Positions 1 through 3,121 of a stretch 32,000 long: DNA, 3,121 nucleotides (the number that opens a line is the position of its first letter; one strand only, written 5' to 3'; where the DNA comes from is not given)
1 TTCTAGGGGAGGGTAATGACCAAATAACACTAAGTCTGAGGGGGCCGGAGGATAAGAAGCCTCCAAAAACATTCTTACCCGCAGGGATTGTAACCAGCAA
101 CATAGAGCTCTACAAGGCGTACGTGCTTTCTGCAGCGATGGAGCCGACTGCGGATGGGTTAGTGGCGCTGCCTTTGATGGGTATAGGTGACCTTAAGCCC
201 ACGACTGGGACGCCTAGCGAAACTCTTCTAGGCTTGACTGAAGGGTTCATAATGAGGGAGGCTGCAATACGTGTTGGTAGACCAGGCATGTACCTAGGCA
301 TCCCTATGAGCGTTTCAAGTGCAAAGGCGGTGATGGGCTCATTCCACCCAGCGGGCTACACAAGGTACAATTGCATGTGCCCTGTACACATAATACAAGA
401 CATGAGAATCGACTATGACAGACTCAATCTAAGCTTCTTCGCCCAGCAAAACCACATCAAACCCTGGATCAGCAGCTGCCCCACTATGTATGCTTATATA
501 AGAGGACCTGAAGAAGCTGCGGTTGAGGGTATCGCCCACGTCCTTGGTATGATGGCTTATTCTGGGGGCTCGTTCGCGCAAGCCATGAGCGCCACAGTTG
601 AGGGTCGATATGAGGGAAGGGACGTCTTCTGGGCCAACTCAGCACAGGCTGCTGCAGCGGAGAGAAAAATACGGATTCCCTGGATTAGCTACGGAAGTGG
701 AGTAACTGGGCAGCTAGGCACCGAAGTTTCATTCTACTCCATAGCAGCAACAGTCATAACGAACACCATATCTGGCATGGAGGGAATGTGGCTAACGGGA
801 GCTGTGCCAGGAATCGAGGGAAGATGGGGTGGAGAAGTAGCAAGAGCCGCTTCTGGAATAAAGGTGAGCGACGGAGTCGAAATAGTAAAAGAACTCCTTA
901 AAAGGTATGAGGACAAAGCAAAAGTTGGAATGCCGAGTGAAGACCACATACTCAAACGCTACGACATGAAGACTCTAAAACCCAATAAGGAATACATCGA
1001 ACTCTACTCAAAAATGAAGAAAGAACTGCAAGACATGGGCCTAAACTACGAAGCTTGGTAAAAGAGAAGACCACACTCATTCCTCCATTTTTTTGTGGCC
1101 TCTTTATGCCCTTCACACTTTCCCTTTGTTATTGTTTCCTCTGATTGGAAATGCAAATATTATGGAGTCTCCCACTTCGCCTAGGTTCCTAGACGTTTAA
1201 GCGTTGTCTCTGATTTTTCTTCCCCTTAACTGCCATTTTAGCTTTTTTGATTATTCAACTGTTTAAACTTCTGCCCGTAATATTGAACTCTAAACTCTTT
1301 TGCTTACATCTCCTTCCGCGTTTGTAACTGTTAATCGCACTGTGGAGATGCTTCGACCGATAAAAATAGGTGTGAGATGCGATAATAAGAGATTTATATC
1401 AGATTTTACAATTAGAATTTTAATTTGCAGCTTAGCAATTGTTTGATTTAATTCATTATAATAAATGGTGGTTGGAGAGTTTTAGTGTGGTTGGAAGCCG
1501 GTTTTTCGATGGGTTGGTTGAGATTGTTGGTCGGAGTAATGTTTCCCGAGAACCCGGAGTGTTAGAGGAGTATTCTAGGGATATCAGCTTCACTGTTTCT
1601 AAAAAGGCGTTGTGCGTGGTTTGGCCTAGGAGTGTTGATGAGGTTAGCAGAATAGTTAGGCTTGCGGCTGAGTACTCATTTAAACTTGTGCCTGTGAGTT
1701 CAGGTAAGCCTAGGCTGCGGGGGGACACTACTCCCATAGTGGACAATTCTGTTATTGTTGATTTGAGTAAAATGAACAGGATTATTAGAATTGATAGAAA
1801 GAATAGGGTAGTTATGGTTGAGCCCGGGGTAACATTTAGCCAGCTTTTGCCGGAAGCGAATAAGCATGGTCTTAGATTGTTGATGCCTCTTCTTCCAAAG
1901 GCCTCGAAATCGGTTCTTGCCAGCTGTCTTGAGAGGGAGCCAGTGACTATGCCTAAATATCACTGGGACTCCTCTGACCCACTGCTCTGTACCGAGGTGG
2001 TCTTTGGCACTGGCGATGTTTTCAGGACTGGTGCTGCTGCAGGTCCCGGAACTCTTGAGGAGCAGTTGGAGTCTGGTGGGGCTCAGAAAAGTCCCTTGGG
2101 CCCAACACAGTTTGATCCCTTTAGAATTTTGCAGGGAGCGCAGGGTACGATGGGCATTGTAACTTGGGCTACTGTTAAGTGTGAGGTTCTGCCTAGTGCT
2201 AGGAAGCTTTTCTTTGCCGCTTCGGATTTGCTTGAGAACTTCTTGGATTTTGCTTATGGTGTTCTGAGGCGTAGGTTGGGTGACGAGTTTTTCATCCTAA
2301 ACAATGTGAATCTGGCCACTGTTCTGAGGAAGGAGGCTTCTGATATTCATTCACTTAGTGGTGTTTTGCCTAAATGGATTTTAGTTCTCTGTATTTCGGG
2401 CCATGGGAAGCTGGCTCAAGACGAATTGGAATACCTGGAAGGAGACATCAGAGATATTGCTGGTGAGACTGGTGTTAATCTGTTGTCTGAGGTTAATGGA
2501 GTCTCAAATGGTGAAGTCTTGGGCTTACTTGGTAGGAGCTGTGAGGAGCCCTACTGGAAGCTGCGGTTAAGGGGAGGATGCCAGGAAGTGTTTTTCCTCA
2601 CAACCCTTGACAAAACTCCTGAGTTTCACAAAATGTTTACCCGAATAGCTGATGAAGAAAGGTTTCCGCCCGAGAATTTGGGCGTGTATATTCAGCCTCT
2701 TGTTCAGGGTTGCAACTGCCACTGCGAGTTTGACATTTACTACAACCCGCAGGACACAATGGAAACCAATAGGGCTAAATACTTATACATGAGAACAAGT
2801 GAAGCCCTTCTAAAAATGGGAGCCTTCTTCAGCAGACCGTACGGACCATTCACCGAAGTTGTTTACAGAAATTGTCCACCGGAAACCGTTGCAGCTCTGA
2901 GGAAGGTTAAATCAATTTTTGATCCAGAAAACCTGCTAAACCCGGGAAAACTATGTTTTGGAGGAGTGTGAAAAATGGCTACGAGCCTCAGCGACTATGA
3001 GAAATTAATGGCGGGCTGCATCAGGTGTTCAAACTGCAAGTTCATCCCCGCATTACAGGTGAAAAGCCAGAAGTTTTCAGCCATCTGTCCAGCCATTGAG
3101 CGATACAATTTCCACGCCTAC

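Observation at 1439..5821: Flavoprotein / CCG Fe-S protein / flavoprotein triad that is neither a canonical lactate dehydrogenase nor alkyl-DHAP synthase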

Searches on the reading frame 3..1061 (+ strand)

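Call 6: search_protein_families(library=pfam, proteins=[window:3-1061:+], max_evalue=0.01)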
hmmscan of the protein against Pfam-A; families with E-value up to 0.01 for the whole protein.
window:3-1061:+ (352 aa): 1 family
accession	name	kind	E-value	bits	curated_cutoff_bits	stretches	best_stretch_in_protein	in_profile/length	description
PF05369.18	MtmB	-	3.5e-32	112.2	25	1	1-347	98-450/450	Monomethylamine methyltransferase MtmB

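Call 7: search_protein_families(library=ncbifam, proteins=[window:3-1061:+], max_evalue=0.01)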
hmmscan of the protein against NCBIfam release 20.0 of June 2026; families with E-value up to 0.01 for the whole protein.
window:3-1061:+ (352 aa): 0 families

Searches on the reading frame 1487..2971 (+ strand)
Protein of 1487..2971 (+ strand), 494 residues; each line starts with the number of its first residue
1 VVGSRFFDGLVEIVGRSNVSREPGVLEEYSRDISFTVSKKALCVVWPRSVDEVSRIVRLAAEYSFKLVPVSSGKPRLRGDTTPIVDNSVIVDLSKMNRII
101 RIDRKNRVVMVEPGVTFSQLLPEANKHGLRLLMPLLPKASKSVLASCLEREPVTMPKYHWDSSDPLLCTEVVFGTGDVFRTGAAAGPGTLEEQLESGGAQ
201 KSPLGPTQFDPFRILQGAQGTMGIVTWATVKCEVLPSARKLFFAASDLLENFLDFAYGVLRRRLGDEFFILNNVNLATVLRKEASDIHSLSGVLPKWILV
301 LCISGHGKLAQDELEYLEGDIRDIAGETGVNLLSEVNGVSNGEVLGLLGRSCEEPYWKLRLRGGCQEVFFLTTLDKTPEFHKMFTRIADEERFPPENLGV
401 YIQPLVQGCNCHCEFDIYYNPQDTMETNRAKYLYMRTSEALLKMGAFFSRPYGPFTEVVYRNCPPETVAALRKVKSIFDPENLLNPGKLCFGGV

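Call 34: search_solved_structures(query=A1, max_evalue=0.001, show_alignments=3)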
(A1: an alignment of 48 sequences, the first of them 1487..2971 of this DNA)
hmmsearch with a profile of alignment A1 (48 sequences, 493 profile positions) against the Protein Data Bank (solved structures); distinct sequences matched with E-value up to 0.001: 55.
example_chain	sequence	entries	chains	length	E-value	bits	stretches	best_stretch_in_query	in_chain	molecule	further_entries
1wve_A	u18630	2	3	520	4.9e-33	117.7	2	4-189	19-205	4-cresol dehydrogenase [hydroxylating] flavoprotein subunit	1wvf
1dii_A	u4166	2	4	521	5e-33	117.7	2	4-189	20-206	P-CRESOL METHYLHYDROXYLASE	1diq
8s7t_A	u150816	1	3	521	1.3e-30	109.7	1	3-190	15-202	Oxidoreductase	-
8s7r_A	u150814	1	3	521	1.6e-30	109.4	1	3-190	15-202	Oxidoreductase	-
8s7p_A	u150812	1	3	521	2.5e-30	108.8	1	3-190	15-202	Oxidoreductase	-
8s7w_A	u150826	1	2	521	2.9e-30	108.6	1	3-190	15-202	Oxidoreductase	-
8s7s_A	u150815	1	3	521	3.3e-30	108.3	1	3-190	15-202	Oxidoreductase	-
8s7q_A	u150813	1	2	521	3.6e-30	108.3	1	3-190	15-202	Oxidoreductase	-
8s7n_A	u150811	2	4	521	3.6e-30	108.2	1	3-190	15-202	Oxidoreductase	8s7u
7ywv_A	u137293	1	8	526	2.8e-29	105.3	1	5-262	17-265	Probable vanillyl-alcohol oxidase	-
8bam_A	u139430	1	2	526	3e-29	105.2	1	5-262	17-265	Probable vanillyl-alcohol oxidase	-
7ywu_A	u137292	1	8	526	3.2e-29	105.1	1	5-262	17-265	Probable vanillyl-alcohol oxidase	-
8bap_A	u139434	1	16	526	3.5e-29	105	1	5-262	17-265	Probable vanillyl-alcohol oxidase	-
9h8p_A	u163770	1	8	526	4.5e-29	104.6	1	5-262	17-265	Probable vanillyl-alcohol oxidase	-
9gj0_A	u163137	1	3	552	4.8e-29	104.5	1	5-263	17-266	Probable vanillyl-alcohol oxidase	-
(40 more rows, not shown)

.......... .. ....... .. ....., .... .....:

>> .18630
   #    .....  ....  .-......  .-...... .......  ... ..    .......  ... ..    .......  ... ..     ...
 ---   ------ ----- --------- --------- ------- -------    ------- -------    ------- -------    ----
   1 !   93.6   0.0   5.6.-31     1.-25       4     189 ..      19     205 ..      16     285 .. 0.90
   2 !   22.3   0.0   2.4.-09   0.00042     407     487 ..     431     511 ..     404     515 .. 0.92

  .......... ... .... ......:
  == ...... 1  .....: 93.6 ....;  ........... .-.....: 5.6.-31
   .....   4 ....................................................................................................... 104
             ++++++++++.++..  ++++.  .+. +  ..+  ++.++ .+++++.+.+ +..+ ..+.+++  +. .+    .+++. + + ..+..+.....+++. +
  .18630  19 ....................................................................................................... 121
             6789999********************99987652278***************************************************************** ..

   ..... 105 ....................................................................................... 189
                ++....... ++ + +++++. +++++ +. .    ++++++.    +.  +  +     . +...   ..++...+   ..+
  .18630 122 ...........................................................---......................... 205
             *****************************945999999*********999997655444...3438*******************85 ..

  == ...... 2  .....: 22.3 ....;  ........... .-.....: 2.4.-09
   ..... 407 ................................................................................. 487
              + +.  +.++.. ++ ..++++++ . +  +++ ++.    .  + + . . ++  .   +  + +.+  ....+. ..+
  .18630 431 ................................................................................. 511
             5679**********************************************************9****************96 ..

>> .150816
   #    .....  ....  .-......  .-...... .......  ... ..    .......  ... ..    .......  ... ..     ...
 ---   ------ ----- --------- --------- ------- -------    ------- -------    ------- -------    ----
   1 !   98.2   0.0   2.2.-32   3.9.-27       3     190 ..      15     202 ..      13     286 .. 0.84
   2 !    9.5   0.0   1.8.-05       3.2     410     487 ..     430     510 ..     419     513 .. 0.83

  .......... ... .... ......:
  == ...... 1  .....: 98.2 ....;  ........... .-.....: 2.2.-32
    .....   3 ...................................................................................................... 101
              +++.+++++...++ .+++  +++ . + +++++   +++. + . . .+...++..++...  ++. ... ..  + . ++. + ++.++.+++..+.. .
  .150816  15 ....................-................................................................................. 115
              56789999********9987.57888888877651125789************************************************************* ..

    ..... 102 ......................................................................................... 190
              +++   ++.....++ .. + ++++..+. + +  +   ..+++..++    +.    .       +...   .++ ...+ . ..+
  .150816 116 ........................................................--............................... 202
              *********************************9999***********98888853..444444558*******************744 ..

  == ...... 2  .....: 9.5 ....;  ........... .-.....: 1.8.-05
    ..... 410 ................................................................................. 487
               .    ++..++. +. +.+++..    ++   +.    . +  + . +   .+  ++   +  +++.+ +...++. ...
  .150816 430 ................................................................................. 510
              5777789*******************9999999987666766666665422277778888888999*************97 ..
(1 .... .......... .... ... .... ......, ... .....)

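Call 36: predict_structure(alignment_id=A1)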
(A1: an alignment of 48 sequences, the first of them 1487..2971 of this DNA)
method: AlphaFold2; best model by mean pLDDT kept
length: 494 residues; sequences in the alignment: 48
mean_pLDDT: 87.7   pTM: 0.89
mean pLDDT of the five models: 87.7, 85.0, 83.4, 81.7, 81.5
residues with pLDDT >= 90: 309; 70-90: 133; 50-70: 40; < 50: 12
segments of 3 or more residues with pLDDT < 50: 202-209, 492-494
pLDDT, mean of each block of 10 residues (from residue 1): 88 97 88 81 96 97 93 84 89 96 89 96 96 93 87 80 69 86 62 63 45 65 87 94 96 95 92 98 97 97 95 96 97 93 93 94 93 94 97 96 81 94 93 95 88 79 83 83 76 45
secondary structure, 60 per line:
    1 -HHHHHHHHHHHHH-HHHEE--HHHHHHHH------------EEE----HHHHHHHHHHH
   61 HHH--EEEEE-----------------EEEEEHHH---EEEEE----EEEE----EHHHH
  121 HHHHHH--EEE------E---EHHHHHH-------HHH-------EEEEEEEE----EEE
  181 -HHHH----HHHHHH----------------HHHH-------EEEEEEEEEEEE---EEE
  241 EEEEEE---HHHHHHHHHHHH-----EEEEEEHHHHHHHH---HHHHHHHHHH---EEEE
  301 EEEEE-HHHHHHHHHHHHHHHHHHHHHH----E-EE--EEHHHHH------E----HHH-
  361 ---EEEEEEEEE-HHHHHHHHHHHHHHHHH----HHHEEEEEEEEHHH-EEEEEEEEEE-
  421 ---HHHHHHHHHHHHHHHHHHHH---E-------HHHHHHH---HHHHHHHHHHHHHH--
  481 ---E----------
elements in order: H2-14 H23-30 E43-45 H50-63 E66-70 E88-92 E99-103 E108-111 H117-126 E129-131 H143-148 E166-173 E178-180 H182-185 H190-195 H212-215 E223-234 E238-246 H250-261 E267-272 H273-280 H284-293 E297-305 H307-328 H341-345 E364-372 H374-390 E398-405 E410-419 H424-443 H455-461 H465-478

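Call 40: fold_search(model_id=the predicted structure, library=pdb)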
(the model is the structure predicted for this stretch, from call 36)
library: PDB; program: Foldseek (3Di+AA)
matches with E <= 10: 500; with E <= 0.001: 314
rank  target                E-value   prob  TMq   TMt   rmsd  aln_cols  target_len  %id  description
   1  8s7n_A                3.1e-32  1.00  0.83  0.79   3.8       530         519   19  Vanillyl-alcohol dehydrogenase from Marinicaulis flavus: P151L mutant bound to eugenol (released 2025-01-15)
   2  9fge_A                4.7e-32  1.00  0.84  0.83   3.9       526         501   20  Vanillyl alcohol oxidase from Novosphingobium sp: T181D mutant in complex with vanillin (released 2025-01-15)
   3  9ffk_A                5.5e-32  1.00  0.84  0.83   3.7       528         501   20  Vanillyl alcohol oxidase from Novosphingobium sp in complex with vanillyl alcohol (released 2025-01-15)
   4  8s7s_A                8.3e-32  1.00  0.82  0.79   4.0       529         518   20  Vanillyl-alcohol dehydrogenase from Marinicaulis flavus: P151G mutant (released 2025-01-15)
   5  8s7t_A                1.2e-31  1.00  0.82  0.79   4.0       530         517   20  Vanillyl-alcohol dehydrogenase from Marinicaulis flavus: P151N mutant (released 2025-01-15)
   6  8s7r_A                1.6e-31  1.00  0.81  0.78   4.1       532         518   20  Vanillyl-alcohol dehydrogenase from Marinicaulis flavus: P151T mutant (released 2025-01-15)
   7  8s7p_A                2.2e-31  1.00  0.81  0.78   4.0       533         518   20  Vanillyl-alcohol dehydrogenase from Marinicaulis flavus (released 2025-01-15)
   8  8s7w_A                2.3e-31  1.00  0.82  0.78   4.1       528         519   20  Vanillyl-alcohol dehydrogenase from Marinicaulis flavus: P151V mutant (released 2025-01-15)
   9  8s7t_B                3.3e-31  1.00  0.81  0.78   4.2       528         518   20  Vanillyl-alcohol dehydrogenase from Marinicaulis flavus: P151N mutant (released 2025-01-15)
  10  1dii_A                1.0e-30  1.00  0.85  0.82   3.5       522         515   19  CRYSTAL STRUCTURE OF P-CRESOL METHYLHYDROXYLASE AT 2.5 A RESOLUTION (released 1999-12-08)
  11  8s7q_A                1.0e-30  1.00  0.82  0.78   4.0       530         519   19  Vanillyl-alcohol dehydrogenase from Marinicaulis flavus: P151I mutant (released 2025-01-15)
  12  8s7p_C                1.4e-30  1.00  0.81  0.78   4.1       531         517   21  Vanillyl-alcohol dehydrogenase from Marinicaulis flavus (released 2025-01-15)
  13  5fxd_A                2.4e-30  1.00  0.81  0.77   4.1       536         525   21  Crystal structure of eugenol oxidase in complex with isoeugenol (released 2016-07-27)
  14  9gj0_B                5.7e-30  1.00  0.83  0.79   3.7       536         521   21  Eugenol Oxidase (EUGO) from Rhodococcus jostii RHA1, mutant B1 (released 2024-12-18)
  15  9gj0_C                6.4e-30  1.00  0.80  0.77   4.2       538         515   21  Eugenol Oxidase (EUGO) from Rhodococcus jostii RHA1, mutant B1 (released 2024-12-18)
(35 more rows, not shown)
